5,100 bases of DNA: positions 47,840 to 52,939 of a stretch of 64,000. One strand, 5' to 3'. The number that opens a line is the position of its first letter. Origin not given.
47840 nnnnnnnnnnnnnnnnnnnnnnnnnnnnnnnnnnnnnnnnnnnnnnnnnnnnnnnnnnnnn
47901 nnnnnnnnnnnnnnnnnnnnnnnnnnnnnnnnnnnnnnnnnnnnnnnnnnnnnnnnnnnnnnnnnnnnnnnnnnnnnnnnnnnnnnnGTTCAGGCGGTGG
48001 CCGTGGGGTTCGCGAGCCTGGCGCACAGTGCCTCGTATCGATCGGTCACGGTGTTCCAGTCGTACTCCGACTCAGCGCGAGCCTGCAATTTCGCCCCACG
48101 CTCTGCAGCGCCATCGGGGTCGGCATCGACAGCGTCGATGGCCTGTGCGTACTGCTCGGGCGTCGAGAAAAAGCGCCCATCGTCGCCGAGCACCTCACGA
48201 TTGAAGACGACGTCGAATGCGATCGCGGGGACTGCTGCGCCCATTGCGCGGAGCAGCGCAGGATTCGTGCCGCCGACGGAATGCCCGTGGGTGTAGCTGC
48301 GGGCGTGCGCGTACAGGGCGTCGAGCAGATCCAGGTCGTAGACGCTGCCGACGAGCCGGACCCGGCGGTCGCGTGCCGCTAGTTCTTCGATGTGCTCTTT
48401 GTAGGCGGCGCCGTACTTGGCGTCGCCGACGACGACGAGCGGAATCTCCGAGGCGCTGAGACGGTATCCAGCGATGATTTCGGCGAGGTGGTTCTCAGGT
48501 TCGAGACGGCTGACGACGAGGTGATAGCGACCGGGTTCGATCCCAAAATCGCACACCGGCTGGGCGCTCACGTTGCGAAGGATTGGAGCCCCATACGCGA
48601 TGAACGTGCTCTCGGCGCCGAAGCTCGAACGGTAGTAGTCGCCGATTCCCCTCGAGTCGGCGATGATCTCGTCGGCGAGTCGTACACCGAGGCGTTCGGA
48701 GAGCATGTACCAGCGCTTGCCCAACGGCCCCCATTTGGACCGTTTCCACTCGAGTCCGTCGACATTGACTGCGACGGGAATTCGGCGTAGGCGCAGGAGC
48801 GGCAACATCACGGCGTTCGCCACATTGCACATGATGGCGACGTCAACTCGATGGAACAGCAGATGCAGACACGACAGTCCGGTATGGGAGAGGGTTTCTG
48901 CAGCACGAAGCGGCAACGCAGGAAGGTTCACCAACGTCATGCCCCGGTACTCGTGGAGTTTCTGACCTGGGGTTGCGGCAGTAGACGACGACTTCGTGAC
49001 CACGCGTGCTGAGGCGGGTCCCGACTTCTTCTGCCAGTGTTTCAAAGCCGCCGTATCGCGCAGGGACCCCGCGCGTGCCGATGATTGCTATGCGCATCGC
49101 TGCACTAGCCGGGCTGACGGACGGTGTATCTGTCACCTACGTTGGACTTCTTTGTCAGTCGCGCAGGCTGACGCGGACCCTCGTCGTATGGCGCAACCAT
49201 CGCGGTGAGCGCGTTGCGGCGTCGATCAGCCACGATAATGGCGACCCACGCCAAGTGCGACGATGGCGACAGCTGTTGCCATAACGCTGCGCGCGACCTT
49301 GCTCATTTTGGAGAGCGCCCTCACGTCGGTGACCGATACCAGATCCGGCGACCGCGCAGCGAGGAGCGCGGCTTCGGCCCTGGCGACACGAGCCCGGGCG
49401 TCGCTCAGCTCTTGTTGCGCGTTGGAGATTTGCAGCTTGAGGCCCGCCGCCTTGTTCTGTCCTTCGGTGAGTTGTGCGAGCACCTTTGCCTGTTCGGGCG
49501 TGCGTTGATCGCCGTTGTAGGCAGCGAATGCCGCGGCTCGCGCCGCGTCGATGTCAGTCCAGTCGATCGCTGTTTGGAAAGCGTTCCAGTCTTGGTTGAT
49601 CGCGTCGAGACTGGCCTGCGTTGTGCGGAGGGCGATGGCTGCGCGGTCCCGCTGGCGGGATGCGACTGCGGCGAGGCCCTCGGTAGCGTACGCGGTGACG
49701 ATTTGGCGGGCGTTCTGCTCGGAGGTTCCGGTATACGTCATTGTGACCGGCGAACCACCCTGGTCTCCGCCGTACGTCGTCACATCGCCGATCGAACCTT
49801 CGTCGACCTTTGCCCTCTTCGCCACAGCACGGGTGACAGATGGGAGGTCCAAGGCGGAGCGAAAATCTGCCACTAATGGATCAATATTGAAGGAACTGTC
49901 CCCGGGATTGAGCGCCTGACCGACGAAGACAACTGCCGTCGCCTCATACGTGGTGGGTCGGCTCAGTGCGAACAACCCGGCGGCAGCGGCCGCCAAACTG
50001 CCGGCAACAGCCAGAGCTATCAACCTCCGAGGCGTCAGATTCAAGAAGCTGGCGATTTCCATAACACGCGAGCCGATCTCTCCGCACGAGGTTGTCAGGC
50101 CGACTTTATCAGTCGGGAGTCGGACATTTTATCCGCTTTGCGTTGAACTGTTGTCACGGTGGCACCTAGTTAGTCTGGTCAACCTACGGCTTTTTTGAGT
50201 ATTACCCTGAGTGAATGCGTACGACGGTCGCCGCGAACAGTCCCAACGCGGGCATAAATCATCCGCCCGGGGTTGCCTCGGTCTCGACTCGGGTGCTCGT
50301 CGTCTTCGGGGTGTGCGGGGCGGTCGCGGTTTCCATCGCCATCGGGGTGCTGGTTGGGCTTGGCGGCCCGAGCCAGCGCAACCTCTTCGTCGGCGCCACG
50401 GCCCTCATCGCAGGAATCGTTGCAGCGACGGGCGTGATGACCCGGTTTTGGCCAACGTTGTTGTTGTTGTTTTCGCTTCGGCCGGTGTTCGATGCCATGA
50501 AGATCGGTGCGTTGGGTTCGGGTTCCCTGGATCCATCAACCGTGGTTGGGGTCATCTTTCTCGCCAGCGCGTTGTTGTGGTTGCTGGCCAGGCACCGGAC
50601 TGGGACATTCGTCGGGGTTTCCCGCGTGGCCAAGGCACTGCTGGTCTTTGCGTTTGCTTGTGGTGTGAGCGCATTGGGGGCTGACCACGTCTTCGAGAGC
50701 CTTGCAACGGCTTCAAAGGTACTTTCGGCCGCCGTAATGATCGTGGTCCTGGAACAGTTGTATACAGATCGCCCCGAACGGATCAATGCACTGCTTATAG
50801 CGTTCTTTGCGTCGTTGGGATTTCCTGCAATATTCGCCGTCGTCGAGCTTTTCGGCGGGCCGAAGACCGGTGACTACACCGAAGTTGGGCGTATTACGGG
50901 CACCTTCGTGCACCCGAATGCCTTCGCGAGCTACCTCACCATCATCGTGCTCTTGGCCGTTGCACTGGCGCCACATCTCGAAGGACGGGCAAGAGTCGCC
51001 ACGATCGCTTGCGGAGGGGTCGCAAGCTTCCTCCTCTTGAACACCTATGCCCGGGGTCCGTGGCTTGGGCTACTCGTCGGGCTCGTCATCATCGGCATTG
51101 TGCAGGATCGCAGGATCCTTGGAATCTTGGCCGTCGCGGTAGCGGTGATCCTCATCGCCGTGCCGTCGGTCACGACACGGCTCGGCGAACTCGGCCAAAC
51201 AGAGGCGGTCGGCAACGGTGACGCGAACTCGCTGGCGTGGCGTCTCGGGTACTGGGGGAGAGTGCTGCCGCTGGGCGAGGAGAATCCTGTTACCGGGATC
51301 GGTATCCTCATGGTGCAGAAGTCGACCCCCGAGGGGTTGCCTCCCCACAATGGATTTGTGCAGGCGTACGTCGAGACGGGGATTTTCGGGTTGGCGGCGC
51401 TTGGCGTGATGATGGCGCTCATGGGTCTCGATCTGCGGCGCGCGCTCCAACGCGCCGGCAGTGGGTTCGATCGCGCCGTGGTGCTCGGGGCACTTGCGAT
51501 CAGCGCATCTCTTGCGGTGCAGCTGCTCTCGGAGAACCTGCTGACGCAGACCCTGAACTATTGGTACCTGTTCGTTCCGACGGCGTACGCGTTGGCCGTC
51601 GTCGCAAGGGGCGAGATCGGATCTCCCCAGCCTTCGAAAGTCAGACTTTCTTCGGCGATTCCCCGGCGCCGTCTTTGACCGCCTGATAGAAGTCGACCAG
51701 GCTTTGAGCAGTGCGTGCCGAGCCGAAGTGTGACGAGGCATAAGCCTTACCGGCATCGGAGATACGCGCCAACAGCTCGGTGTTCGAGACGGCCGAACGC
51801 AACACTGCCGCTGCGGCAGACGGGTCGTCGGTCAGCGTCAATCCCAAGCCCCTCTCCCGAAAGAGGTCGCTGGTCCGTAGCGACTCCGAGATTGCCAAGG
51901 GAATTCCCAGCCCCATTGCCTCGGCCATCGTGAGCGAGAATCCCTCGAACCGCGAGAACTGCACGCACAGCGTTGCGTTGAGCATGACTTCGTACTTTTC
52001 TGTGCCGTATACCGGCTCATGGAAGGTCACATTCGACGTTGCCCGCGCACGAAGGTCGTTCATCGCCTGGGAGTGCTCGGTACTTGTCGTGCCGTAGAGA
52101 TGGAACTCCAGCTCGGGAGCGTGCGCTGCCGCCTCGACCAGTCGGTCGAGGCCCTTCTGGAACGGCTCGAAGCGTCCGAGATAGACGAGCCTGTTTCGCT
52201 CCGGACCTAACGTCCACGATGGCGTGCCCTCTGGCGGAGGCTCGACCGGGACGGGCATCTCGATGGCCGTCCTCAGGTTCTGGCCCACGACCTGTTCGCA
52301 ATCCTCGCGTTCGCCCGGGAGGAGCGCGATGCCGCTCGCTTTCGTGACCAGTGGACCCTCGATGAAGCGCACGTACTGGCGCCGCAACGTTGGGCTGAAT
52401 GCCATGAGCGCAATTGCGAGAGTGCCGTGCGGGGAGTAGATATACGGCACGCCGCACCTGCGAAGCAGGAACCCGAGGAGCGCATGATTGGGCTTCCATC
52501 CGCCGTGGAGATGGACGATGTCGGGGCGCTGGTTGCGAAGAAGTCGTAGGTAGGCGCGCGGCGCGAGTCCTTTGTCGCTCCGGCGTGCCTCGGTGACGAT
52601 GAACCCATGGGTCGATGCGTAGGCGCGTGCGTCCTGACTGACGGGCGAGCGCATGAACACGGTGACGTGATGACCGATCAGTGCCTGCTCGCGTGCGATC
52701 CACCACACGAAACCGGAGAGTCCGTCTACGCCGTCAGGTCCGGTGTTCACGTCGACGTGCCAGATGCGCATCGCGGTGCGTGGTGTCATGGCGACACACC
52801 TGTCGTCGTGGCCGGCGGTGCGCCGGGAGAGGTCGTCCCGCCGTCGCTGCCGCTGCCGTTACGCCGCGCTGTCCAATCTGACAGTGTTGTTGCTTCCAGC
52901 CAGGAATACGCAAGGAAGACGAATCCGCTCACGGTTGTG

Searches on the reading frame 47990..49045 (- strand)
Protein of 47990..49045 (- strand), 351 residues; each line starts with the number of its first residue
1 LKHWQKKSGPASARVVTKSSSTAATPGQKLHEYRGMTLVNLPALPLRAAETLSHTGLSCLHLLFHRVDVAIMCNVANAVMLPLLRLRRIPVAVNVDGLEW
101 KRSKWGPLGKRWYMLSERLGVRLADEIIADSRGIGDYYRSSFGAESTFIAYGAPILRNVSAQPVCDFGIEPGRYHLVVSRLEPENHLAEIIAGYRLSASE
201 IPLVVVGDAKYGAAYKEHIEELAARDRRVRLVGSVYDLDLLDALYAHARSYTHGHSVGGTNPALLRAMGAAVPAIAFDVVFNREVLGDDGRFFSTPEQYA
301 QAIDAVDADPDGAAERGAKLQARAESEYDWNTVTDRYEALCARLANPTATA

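Call 31: search_protein_families(library=pfam, proteins=[window:47990-49045:-], max_evalue=0.001)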
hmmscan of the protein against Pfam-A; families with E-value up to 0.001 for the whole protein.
window:47990-49045:- (351 aa): 5 families
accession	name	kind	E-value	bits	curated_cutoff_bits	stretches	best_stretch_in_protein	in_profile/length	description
PF09314.17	DUF1972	-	1.8e-12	47.7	25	1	92-153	123-185/186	Domain of unknown function (DUF1972)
PF13692.12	Glyco_trans_1_4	-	2.4e-10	41.2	27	1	177-305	6-138/142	Glycosyl transferases group 1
PF00534.26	Glycos_transf_1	-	7.2e-09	35.9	26.4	1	173-308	16-157/172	Glycosyl transferases group 1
PF13579.12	Glyco_trans_4_4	-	1.9e-06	28.7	29.7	1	63-144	68-147/158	Glycosyl transferase 4-like domain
PF13439.12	Glyco_transf_4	-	0.00063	20.2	28.5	0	36-145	40-155/170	Glycosyltransferase Family 4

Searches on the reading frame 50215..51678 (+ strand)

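Call 31: search_protein_families(library=pfam, proteins=[window:50215-51678:+], max_evalue=0.001)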
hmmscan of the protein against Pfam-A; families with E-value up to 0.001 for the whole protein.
window:50215-51678:+ (487 aa): 1 family
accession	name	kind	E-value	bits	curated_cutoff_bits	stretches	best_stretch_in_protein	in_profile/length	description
PF04932.20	Wzy_C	-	8.8e-20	71.4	31.7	1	270-396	6-148/149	O-Antigen ligase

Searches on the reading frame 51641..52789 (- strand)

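Call 31: search_protein_families(library=pfam, proteins=[window:51641-52789:-], max_evalue=0.001)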
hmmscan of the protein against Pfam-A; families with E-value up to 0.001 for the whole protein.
window:51641-52789:- (382 aa): 7 families
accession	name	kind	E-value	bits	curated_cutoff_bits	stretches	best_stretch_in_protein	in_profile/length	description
PF13692.12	Glyco_trans_1_4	-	1.2e-14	55.2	27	1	199-332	2-138/142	Glycosyl transferases group 1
PF00534.26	Glycos_transf_1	-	1.5e-14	54.4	26.4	1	196-348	13-170/172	Glycosyl transferases group 1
PF13579.12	Glyco_trans_4_4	-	3e-13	50.8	29.7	1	27-164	6-142/158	Glycosyl transferase 4-like domain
PF13439.12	Glyco_transf_4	-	6.5e-11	43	28.5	1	23-147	3-130/170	Glycosyltransferase Family 4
PF13524.12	Glyco_trans_1_2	-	1.3e-08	35.4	25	1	216-365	4-143/144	Glycosyl transferase-like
PF20706.3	GT4-conflict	-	2.5e-08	33.8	26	1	178-315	181-324/385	Family 4 Glycosyltransferase in conflict systems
PF13477.12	Glyco_trans_4_2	-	0.00017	22.2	23.4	1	30-128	15-114/139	Glycosyl transferase 4-like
